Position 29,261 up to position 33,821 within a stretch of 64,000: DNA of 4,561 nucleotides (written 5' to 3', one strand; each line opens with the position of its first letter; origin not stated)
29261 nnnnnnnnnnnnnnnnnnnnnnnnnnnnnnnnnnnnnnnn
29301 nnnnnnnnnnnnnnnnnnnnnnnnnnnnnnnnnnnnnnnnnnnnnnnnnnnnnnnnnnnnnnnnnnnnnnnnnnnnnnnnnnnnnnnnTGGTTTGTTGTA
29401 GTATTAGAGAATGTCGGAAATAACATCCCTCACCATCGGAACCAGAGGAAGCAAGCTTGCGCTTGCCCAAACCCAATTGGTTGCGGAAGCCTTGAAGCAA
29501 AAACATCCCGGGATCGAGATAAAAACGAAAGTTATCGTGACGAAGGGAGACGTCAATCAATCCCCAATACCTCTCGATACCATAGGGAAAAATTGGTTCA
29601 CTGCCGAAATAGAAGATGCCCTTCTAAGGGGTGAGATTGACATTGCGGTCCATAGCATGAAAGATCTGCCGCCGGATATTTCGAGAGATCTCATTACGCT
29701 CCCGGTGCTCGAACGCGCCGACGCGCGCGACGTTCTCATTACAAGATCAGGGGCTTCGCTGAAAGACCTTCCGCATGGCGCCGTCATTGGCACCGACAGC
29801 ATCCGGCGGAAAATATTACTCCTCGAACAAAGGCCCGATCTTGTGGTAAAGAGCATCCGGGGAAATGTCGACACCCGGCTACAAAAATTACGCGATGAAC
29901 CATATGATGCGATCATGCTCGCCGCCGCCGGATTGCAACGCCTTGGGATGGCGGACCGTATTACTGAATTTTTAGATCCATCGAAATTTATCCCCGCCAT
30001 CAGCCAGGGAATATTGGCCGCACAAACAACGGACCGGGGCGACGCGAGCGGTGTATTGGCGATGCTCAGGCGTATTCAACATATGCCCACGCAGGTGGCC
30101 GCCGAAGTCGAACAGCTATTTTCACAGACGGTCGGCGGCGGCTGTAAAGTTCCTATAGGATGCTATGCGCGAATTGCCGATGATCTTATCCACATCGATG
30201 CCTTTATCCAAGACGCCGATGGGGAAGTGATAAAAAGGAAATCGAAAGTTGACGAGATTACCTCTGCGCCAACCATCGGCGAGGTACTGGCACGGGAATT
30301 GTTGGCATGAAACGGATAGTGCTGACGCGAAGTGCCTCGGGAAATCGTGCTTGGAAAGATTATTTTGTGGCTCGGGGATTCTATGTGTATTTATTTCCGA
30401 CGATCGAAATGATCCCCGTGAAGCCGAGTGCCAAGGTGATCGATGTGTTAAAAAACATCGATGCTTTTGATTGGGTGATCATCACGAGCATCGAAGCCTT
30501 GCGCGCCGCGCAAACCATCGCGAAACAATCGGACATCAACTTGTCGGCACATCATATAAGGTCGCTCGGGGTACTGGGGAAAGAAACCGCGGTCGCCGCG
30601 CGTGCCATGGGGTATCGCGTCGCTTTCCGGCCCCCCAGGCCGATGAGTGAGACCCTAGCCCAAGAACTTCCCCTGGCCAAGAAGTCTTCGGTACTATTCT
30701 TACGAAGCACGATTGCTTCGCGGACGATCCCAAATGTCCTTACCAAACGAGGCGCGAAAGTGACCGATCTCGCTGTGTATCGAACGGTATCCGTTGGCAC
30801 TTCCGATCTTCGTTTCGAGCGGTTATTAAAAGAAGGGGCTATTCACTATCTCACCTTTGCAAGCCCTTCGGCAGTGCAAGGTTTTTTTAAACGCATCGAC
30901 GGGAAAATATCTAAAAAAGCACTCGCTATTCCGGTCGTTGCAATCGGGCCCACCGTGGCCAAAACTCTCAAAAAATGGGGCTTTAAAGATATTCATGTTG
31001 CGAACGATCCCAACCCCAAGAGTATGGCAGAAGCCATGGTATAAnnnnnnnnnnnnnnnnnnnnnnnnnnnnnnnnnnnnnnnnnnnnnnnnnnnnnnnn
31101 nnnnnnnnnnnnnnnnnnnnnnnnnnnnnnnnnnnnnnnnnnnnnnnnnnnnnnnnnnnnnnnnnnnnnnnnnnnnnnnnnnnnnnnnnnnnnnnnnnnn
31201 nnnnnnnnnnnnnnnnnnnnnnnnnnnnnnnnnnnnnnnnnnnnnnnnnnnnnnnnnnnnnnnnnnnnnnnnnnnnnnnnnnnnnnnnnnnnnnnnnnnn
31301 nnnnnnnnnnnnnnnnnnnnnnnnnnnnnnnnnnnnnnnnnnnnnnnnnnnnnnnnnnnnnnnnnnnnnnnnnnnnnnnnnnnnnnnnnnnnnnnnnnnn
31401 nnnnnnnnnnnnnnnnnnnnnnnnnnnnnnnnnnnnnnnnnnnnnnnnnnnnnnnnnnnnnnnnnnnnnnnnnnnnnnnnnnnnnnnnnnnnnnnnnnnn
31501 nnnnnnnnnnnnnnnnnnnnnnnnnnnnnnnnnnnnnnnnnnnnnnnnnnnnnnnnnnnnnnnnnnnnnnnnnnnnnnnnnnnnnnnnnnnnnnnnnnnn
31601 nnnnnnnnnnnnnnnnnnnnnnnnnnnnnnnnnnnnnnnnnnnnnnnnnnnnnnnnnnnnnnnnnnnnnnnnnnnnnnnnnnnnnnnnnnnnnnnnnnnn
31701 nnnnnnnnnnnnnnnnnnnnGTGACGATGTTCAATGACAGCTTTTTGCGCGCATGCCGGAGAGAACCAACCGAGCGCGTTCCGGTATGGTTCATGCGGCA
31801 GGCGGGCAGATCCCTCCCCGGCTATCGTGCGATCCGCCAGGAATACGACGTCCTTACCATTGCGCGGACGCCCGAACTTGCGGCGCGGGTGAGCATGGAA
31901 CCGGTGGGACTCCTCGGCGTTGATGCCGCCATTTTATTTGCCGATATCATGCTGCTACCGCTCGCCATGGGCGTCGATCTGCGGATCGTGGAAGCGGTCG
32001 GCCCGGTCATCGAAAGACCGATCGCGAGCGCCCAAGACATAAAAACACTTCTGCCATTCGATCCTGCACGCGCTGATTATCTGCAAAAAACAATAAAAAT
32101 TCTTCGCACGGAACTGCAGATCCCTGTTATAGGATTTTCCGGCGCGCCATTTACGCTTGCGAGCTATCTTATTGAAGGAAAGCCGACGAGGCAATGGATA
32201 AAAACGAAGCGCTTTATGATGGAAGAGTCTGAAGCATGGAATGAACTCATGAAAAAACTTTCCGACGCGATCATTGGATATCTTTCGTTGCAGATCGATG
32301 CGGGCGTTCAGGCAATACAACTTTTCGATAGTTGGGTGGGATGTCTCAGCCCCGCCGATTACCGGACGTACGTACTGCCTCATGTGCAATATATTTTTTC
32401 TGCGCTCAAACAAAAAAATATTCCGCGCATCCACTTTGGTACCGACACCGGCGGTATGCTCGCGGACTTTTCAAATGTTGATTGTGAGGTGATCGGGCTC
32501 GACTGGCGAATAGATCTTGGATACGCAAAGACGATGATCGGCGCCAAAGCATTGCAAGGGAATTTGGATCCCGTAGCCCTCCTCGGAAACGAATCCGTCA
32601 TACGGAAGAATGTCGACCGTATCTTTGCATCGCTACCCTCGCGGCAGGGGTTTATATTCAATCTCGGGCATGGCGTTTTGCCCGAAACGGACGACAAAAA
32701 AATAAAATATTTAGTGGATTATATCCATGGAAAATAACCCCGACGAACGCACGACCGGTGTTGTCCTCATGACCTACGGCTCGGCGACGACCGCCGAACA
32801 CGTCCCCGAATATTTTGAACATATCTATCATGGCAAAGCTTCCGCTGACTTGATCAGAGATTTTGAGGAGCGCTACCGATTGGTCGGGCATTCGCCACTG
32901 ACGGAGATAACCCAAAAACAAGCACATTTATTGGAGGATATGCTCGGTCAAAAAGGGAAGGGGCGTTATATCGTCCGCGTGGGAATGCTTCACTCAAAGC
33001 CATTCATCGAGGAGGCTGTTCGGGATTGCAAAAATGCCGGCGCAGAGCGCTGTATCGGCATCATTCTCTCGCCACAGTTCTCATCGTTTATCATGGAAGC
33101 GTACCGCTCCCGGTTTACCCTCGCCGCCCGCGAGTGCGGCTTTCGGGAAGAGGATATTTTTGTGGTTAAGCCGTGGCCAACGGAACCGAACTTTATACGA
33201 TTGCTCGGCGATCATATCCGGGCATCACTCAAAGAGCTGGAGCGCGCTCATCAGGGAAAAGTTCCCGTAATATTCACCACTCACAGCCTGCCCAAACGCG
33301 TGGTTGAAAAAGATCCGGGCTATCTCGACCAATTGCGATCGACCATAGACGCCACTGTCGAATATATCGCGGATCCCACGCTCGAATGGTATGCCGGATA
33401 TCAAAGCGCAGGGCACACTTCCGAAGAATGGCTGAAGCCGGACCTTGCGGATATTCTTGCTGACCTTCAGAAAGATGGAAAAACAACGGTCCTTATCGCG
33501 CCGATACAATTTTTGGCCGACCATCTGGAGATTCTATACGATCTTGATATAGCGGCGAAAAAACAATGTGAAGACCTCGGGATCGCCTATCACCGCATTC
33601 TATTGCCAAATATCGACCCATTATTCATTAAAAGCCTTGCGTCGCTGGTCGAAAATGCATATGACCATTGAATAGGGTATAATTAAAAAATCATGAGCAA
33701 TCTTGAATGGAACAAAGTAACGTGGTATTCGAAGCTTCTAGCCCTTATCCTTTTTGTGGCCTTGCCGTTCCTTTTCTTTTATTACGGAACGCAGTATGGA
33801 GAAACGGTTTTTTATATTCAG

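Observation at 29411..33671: Coproporphyrin-type heme operon hemC-hemD-hemQ-hemE-hemH in a minimal, CPR-like genome context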

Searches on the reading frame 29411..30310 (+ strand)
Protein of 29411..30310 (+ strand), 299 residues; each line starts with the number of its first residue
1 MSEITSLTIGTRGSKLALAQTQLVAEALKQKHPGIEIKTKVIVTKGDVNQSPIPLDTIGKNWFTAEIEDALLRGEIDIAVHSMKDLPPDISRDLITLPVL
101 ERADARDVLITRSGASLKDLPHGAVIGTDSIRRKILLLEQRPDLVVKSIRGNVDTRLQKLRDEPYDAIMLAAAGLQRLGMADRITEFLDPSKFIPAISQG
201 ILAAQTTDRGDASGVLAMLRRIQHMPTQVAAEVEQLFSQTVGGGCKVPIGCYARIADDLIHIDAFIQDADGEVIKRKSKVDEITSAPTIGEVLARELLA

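Call 3: search_protein_families(library=pfam, proteins=[window:29411-30310:+], max_evalue=0.01)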
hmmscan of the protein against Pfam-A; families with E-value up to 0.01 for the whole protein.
window:29411-30310:+ (299 aa): 2 families
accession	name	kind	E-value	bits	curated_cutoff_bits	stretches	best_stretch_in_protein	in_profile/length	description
PF01379.25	Porphobil_deam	-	7e-73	245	22.1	1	7-208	1-200/207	Porphobilinogen deaminase, dipyromethane cofactor binding domain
PF03900.20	Porphobil_deamC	-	3.6e-12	46.9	26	1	231-298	4-73/74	Porphobilinogen deaminase, C-terminal domain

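Call 4: search_protein_families(library=ncbifam, proteins=[window:29411-30310:+], max_evalue=0.01)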
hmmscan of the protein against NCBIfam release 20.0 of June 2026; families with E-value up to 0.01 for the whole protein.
window:29411-30310:+ (299 aa): 2 families
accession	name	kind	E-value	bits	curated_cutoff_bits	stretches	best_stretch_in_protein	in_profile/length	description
TIGR00212.1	hemC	equivalog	9.6e-94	313.7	164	1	7-298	1-290/293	hydroxymethylbilane synthase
NF002202.0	PRK01066.1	equivalog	4.6e-36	124.3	251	1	5-206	19-215/241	hydroxymethylbilane synthase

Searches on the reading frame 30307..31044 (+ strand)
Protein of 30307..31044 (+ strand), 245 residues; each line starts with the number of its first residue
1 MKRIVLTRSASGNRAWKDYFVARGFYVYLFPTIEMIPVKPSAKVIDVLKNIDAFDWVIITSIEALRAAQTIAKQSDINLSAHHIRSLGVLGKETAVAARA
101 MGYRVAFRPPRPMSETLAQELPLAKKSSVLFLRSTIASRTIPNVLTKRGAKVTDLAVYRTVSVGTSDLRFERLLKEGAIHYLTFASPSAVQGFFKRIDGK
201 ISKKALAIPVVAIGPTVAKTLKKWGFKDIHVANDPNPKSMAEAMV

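Call 3: search_protein_families(library=pfam, proteins=[window:30307-31044:+], max_evalue=0.01)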
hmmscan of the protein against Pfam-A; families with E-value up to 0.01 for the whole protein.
window:30307-31044:+ (245 aa): 2 families
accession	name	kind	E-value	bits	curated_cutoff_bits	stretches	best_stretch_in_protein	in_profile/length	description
PF02602.20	HEM4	-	1.1e-48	165.8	27.5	1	16-241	3-230/231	Uroporphyrinogen-III synthase HemD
PF14597.12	Lactamase_B_5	-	0.0058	16.6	28.4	1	35-80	37-82/199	Metallo-beta-lactamase superfamily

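Call 4: search_protein_families(library=ncbifam, proteins=[window:30307-31044:+], max_evalue=0.01)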
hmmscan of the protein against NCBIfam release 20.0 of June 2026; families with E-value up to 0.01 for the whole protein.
window:30307-31044:+ (245 aa): 16 families
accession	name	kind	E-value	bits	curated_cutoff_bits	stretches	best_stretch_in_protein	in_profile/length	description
NF004593.0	PRK05928.4-2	equivalog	6.8e-24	84.6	275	1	1-241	2-236/247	uroporphyrinogen-III synthase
NF004586.0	PRK05928.2-4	equivalog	2e-21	76.6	401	1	2-225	3-215/240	uroporphyrinogen-III synthase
NF004594.0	PRK05928.4-3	equivalog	1e-17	64.4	365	1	1-240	1-225/237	uroporphyrinogen-III synthase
NF006621.0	PRK09189.1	equivalog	1.1e-16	61.2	223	1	2-240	1-233/240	uroporphyrinogen-III synthase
NF004582.0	PRK05928.1-1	equivalog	4.9e-15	55.8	319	1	4-240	3-241/246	uroporphyrinogen-III synthase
NF004592.0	PRK05928.4-1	equivalog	1.4e-14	54.3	332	1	1-233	1-221/237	uroporphyrinogen-III synthase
NF004583.0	PRK05928.1-5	equivalog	9.6e-14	51.4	432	1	43-229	47-230/250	uroporphyrinogen-III synthase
NF004587.0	PRK05928.2-5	equivalog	1.4e-12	47.7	246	1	23-242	27-235/245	uroporphyrinogen-III synthase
NF004590.0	PRK05928.3-2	equivalog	7.3e-10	38.8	330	1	46-233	26-194/209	uroporphyrinogen-III synthase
NF004585.0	PRK05928.2-2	equivalog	1.4e-09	37.8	241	1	24-233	25-231/255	uroporphyrinogen-III synthase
NF006454.0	PRK08811.1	equivalog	1.5e-09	37.6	328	1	41-243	57-255/266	uroporphyrinogen-III synthase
NF005411.0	PRK06975.1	equivalog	1.5e-09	36.8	414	1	3-233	8-255/660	fused uroporphyrinogen-III synthase HemD/membrane protein HemX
NF004395.0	PRK05752.1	equivalog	4.1e-07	29.6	380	1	3-229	5-232/255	uroporphyrinogen-III synthase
NF004591.0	PRK05928.3-6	equivalog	8.7e-07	28.6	341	0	84-164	73-152/229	uroporphyrinogen-III synthase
NF004589.0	PRK05928.3-1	equivalog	6.6e-05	22.7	408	1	51-236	32-210/226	uroporphyrinogen-III synthase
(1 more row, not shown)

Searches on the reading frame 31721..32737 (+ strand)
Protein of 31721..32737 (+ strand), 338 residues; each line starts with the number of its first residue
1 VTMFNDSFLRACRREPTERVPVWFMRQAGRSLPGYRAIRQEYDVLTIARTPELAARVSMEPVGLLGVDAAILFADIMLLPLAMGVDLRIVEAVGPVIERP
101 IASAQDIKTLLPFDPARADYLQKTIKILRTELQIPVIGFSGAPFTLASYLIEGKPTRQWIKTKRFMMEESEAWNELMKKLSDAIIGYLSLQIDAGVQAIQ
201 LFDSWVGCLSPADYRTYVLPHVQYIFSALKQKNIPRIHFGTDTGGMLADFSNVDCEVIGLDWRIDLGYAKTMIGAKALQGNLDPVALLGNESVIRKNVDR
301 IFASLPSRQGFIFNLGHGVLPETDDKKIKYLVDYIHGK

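Call 3: search_protein_families(library=pfam, proteins=[window:31721-32737:+], max_evalue=0.01)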
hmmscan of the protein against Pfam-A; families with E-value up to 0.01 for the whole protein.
window:31721-32737:+ (338 aa): 1 family
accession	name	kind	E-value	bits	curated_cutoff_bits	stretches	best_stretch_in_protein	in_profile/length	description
PF01208.23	URO-D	-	1e-115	386.9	23.9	1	5-336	3-344/346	Uroporphyrinogen decarboxylase (URO-D)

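Call 4: search_protein_families(library=ncbifam, proteins=[window:31721-32737:+], max_evalue=0.01)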
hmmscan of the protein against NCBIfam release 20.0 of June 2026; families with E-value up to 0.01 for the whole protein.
window:31721-32737:+ (338 aa): 5 families
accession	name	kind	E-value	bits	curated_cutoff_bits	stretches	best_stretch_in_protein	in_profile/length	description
TIGR01464.1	hemE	equivalog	1.8e-117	392.2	302.95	1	8-336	2-337/338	uroporphyrinogen decarboxylase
NF004889.0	PRK06252.1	subfamily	1e-21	77.4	244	1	51-332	50-330/340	methylcobalamin:coenzyme M methyltransferase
TIGR01463.1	mtaA_cmuA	subfamily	1.3e-21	77.2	235.4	1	49-293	47-294/340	MtaA/CmuA family methyltransferase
NF041608.1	methylcob_mtaseMtbA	equivalog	5.2e-17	61.9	600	1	95-333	96-332/339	methylcobamide:CoM methyltransferase MtbA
NF040654.1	MtaA_Meth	equivalog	8.1e-14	51.3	400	1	114-293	115-292/337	methylcobamide:CoM methyltransferase MtaA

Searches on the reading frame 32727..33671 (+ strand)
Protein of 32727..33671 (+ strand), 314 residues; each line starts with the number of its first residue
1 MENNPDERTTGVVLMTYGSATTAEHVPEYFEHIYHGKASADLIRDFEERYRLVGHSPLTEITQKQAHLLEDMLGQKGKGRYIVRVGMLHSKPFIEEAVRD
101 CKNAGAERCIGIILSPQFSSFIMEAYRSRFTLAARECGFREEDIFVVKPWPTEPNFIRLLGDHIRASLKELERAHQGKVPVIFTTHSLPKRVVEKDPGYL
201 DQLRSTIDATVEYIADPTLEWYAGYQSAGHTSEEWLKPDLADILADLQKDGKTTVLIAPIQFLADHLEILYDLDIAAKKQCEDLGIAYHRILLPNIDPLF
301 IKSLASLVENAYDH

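Call 3: search_protein_families(library=pfam, proteins=[window:32727-33671:+], max_evalue=0.01)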
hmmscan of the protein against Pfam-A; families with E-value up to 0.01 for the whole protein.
window:32727-33671:+ (314 aa): 1 family
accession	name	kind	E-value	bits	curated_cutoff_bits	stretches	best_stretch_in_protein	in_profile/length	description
PF00762.24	Ferrochelatase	-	1.2e-64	218.8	27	1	10-310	2-315/317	Ferrochelatase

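Call 4: search_protein_families(library=ncbifam, proteins=[window:32727-33671:+], max_evalue=0.01)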
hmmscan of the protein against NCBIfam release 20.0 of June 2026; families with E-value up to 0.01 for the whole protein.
window:32727-33671:+ (314 aa): 4 families
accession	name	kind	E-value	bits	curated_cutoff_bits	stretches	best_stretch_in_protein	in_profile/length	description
NF009095.0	PRK12435.1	subfamily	1.7e-68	231.1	455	1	8-312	3-307/311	ferrochelatase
TIGR00109.1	hemH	equivalog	9.3e-52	176.4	124.6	1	9-310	5-319/322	ferrochelatase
NF000689.1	PRK00035.2-1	equivalog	9.9e-42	142.9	408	1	12-310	5-309/311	ferrochelatase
NF033198.0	F430_CfbA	equivalog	0.0036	17.3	120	0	234-273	40-78/122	sirohydrochlorin nickelochelatase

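Call 54: search_solved_structures(query=window:32727-33668:+, max_evalue=0.00001, show_alignments=2)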
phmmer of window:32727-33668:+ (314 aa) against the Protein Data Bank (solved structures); distinct sequences matched with E-value up to 0.00001: 38.
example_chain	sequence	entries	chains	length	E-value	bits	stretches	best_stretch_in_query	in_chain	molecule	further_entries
8ofl_A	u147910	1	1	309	8.5e-53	182.8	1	9-312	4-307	Coproporphyrin III ferrochelatase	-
8omm_A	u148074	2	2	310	8.5e-53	182.8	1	9-312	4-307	Coproporphyrin III ferrochelatase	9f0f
6rwv_A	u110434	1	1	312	8.5e-53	182.8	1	9-312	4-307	Ferrochelatase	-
6sv3_A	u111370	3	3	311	8.6e-53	182.8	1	9-312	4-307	Ferrochelatase | Coproporphyrin III ferrochelatase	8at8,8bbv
2c8j_A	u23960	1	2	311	6.1e-52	180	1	9-308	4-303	FERROCHELATASE 1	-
8aw7_A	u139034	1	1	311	8.1e-52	179.6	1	9-312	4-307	Coproporphyrin III ferrochelatase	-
2h1v_A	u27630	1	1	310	1.2e-51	179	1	9-308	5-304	Ferrochelatase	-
1ak1_A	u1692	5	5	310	1.7e-51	178.6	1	9-308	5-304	FERROCHELATASE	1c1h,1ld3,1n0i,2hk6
1doz_A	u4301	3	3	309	1.8e-51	178.4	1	9-308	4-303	FERROCHELATASE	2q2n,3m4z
9f0g_A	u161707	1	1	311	2e-51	178.3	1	9-312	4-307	Coproporphyrin III ferrochelatase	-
1c9e_A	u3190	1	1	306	3.6e-51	177.4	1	11-308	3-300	PROTOHEME FERROLYASE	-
2ac2_A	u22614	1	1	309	6.3e-51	176.6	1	9-308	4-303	Ferrochelatase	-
3goq_A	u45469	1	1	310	2.1e-50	174.9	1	9-308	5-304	Ferrochelatase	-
9kta_A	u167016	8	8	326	3.2e-50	174.3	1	8-308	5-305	Coproporphyrin III ferrochelatase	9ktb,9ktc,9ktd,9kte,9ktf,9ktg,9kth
2h1w_A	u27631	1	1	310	4e-50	174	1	9-308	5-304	Ferrochelatase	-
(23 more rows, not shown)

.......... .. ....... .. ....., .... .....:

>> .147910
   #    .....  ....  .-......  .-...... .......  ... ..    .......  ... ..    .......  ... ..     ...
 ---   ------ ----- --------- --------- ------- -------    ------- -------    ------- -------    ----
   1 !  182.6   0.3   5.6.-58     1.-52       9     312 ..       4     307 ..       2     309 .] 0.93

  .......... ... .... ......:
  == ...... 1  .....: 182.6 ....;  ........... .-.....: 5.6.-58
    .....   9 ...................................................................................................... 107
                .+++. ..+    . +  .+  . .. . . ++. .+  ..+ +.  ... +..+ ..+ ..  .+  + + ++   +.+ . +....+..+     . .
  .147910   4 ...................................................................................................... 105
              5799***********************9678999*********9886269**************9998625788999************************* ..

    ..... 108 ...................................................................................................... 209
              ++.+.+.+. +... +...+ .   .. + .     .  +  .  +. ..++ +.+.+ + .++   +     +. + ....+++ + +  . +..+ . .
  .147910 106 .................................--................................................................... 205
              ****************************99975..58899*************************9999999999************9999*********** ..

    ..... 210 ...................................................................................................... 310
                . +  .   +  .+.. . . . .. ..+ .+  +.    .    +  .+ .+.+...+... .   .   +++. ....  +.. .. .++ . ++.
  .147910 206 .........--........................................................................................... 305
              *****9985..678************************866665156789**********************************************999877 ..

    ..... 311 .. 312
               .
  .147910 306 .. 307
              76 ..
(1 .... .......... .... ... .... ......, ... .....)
